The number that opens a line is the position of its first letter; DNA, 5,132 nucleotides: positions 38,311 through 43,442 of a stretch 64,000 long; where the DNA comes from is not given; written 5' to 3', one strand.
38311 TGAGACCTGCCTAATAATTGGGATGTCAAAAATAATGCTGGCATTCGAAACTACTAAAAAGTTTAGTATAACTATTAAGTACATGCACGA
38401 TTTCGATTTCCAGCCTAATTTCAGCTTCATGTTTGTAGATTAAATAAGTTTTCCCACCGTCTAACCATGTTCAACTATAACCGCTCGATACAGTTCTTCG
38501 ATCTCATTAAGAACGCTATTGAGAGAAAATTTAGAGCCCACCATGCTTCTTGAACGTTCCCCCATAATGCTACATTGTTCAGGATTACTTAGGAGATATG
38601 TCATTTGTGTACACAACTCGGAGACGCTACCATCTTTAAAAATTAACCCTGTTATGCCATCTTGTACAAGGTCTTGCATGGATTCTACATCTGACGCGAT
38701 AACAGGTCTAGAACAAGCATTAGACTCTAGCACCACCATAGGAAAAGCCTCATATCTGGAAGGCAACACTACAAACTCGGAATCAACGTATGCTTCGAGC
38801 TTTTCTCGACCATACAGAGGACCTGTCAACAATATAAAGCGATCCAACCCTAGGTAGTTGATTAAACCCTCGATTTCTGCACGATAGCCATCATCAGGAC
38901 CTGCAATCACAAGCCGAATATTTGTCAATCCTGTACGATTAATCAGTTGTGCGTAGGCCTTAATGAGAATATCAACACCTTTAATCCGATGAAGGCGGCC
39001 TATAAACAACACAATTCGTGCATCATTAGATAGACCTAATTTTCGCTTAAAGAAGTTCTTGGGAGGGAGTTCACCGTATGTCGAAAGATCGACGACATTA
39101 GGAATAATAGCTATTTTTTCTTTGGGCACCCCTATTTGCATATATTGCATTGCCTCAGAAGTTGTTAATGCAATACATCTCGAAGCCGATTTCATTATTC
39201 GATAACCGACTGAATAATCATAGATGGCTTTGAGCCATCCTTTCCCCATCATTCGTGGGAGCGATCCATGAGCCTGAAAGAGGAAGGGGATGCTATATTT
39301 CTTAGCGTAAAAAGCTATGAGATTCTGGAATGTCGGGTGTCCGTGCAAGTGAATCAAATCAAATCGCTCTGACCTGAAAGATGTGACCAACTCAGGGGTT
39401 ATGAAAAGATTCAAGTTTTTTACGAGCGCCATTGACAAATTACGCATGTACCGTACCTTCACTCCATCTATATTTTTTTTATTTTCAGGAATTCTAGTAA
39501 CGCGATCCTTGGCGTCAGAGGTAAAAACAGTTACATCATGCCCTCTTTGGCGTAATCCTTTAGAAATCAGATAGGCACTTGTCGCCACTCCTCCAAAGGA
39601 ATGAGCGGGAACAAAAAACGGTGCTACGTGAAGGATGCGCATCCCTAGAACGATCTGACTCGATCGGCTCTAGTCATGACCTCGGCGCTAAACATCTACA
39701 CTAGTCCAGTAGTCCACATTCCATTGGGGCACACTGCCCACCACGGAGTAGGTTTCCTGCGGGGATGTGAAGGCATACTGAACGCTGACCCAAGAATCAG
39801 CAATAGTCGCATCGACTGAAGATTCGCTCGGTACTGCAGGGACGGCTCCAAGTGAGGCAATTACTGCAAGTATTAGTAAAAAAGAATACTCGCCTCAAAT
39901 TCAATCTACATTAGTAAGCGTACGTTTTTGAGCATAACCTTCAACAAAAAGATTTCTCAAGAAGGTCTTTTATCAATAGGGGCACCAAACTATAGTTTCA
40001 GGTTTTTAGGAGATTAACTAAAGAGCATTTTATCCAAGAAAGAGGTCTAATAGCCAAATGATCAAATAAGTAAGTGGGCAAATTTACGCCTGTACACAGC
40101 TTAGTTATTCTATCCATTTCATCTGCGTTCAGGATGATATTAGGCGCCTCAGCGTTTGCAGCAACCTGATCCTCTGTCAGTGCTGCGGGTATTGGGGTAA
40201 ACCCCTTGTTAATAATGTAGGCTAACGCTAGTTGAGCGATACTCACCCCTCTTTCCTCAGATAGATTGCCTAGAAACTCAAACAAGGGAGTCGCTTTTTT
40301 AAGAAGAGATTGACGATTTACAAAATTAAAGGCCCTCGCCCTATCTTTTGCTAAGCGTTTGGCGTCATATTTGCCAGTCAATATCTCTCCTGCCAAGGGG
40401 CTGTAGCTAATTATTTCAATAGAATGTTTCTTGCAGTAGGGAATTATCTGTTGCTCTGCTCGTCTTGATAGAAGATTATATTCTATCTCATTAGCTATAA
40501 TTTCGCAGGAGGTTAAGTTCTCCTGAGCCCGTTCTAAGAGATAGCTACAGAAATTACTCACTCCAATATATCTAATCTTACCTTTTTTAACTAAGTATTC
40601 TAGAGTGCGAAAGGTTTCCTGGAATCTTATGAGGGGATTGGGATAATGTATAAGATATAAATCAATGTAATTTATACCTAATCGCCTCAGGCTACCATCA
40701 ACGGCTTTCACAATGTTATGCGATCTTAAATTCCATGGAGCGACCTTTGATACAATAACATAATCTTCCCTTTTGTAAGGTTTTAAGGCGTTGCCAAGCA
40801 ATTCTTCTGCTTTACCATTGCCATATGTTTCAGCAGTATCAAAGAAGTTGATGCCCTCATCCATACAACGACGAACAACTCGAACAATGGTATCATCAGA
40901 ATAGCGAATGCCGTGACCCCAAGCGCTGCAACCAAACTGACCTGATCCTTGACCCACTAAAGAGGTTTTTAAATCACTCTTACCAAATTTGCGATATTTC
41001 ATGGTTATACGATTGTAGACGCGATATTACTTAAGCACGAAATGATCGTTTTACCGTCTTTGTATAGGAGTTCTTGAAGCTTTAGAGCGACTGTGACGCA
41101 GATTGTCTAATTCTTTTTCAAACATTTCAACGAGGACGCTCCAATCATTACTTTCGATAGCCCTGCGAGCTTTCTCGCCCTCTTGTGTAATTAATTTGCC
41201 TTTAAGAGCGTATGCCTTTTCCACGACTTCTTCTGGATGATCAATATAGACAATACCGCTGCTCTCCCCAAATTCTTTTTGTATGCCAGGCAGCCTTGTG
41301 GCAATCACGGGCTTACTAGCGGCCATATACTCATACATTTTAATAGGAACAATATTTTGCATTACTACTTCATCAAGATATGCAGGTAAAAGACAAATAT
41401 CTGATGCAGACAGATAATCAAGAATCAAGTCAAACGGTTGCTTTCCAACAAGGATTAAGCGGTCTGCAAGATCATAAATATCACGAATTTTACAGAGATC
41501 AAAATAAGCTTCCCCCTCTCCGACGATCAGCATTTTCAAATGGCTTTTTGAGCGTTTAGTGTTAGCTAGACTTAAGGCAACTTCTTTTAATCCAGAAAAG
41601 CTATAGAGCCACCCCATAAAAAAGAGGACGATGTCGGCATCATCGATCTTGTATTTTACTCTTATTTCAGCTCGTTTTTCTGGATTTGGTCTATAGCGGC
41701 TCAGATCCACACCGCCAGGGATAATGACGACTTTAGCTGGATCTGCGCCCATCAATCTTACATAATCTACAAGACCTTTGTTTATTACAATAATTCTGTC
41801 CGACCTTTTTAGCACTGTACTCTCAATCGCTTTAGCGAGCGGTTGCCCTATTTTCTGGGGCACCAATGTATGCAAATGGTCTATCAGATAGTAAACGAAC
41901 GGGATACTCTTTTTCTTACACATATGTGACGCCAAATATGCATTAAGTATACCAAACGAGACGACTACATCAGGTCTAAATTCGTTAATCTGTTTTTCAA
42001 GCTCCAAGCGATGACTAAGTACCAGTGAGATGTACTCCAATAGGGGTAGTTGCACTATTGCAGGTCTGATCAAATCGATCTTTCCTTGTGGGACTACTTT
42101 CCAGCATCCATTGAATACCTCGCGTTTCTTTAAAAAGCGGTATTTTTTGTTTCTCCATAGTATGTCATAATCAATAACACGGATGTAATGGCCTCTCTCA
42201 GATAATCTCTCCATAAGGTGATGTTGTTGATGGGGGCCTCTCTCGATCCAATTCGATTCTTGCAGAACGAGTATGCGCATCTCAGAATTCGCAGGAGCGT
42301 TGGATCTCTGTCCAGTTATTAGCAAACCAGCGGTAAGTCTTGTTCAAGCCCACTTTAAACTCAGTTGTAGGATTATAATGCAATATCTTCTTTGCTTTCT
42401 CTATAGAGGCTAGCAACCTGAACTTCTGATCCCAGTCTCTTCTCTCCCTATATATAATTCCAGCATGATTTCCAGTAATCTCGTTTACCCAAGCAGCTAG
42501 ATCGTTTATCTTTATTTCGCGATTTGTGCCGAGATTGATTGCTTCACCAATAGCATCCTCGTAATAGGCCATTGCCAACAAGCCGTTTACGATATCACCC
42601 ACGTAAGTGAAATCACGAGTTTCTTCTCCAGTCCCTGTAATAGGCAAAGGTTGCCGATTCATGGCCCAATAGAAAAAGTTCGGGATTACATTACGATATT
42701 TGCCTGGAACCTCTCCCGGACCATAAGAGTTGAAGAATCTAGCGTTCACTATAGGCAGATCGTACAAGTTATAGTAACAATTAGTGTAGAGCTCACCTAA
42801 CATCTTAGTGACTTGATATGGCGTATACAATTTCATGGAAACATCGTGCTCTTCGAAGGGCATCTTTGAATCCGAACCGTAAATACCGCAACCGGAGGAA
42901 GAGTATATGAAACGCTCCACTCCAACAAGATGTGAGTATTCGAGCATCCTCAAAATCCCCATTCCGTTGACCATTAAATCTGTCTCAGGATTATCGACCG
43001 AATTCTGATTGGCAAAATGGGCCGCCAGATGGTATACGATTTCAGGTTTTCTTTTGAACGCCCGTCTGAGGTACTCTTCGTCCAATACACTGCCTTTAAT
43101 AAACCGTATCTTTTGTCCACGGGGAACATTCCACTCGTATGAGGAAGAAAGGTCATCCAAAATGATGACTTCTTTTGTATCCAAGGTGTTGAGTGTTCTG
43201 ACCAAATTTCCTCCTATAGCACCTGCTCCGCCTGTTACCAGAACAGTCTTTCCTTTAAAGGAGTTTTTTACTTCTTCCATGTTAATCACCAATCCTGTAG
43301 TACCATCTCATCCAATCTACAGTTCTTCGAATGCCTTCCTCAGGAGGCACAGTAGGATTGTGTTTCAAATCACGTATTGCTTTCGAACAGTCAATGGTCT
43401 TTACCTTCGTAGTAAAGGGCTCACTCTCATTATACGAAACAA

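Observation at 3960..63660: Dispersed family of GC-rich hexanucleotide microsatellites in both coding N-termini and intergenic spacers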

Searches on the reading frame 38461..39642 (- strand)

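Call 64: search_protein_families(library=pfam, proteins=[window:38461-39642:-], max_evalue=0.00001)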
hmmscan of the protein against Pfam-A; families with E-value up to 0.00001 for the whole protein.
window:38461-39642:- (393 aa): 6 families
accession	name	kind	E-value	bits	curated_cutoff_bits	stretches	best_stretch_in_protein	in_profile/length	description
PF00534.26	Glycos_transf_1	-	1.8e-33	116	26.4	1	196-366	3-171/172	Glycosyl transferases group 1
PF13692.12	Glyco_trans_1_4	-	2.5e-30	106.1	27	1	209-353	2-142/142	Glycosyl transferases group 1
PF13439.12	Glyco_transf_4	-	2.5e-25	89.9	28.5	1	16-187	1-169/170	Glycosyltransferase Family 4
PF13579.12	Glyco_trans_4_4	-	1.5e-21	77.9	29.7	1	17-182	1-157/158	Glycosyl transferase 4-like domain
PF20706.3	GT4-conflict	-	4.6e-10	39.5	26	1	207-318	196-312/385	Family 4 Glycosyltransferase in conflict systems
PF13524.12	Glyco_trans_1_2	-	5.9e-07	30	25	1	240-382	13-143/144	Glycosyl transferase-like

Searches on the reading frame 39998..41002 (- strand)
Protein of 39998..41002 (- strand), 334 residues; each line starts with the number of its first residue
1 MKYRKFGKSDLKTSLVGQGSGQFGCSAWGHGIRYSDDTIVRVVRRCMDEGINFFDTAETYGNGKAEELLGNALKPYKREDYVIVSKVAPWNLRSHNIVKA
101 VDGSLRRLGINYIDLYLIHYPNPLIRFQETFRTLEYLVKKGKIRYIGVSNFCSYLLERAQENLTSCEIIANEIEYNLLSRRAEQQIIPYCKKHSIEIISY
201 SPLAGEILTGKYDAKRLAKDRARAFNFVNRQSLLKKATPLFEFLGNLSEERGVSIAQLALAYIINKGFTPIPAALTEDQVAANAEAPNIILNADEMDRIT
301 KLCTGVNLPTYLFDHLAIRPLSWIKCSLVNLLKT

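Call 64: search_protein_families(library=pfam, proteins=[window:39998-41002:-], max_evalue=0.00001)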
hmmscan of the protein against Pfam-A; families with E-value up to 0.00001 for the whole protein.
window:39998-41002:- (334 aa): 1 family
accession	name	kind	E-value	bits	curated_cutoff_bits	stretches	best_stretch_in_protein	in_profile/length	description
PF00248.27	Aldo_ket_red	-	1.4e-67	228.2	24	1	23-302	4-289/291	Aldo/keto reductase family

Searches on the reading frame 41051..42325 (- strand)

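Call 64: search_protein_families(library=pfam, proteins=[window:41051-42325:-], max_evalue=0.00001)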
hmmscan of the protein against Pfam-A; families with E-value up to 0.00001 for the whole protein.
window:41051-42325:- (424 aa): 4 families
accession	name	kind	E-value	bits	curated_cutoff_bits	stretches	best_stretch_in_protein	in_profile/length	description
PF13439.12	Glyco_transf_4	-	1.5e-17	64.6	28.5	1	35-210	9-170/170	Glycosyltransferase Family 4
PF00534.26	Glycos_transf_1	-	2.7e-15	56.7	26.4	1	218-370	2-151/172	Glycosyl transferases group 1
PF13692.12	Glyco_trans_1_4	-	1.9e-13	51.3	27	1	233-372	3-137/142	Glycosyl transferases group 1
PF13579.12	Glyco_trans_4_4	-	6.3e-12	46.5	29.7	1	35-205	8-158/158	Glycosyl transferase 4-like domain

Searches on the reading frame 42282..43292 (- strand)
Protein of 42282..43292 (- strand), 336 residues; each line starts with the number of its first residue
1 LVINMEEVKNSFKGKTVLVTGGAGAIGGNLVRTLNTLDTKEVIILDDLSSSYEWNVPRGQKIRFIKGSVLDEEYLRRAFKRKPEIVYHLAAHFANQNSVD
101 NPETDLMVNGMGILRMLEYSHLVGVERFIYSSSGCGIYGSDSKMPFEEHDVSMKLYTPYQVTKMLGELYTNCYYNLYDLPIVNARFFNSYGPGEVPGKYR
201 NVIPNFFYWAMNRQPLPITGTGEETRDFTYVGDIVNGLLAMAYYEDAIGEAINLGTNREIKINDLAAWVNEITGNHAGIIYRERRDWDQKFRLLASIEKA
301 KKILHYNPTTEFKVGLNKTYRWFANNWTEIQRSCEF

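Call 64: search_protein_families(library=pfam, proteins=[window:42282-43292:-], max_evalue=0.00001)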
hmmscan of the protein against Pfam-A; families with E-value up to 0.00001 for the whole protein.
window:42282-43292:- (336 aa): 5 families
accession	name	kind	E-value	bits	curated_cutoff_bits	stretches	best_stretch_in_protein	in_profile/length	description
PF01370.27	Epimerase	-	4.4e-49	167.5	20.9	1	17-255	1-240/240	NAD dependent epimerase/dehydratase family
PF16363.11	GDP_Man_Dehyd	-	1.1e-44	153.7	27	1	18-318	1-331/332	GDP-mannose 4,6 dehydratase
PF02719.21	Polysacc_synt_2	-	8.8e-13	48.5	20.2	1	17-133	1-128/293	Polysaccharide biosynthesis protein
PF01073.25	3Beta_HSD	-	2e-12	47.2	22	1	18-236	1-223/280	3-beta hydroxysteroid dehydrogenase/isomerase family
PF04321.23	RmlD_sub_bind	-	4.3e-08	33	27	1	16-168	2-134/287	RmlD substrate binding domain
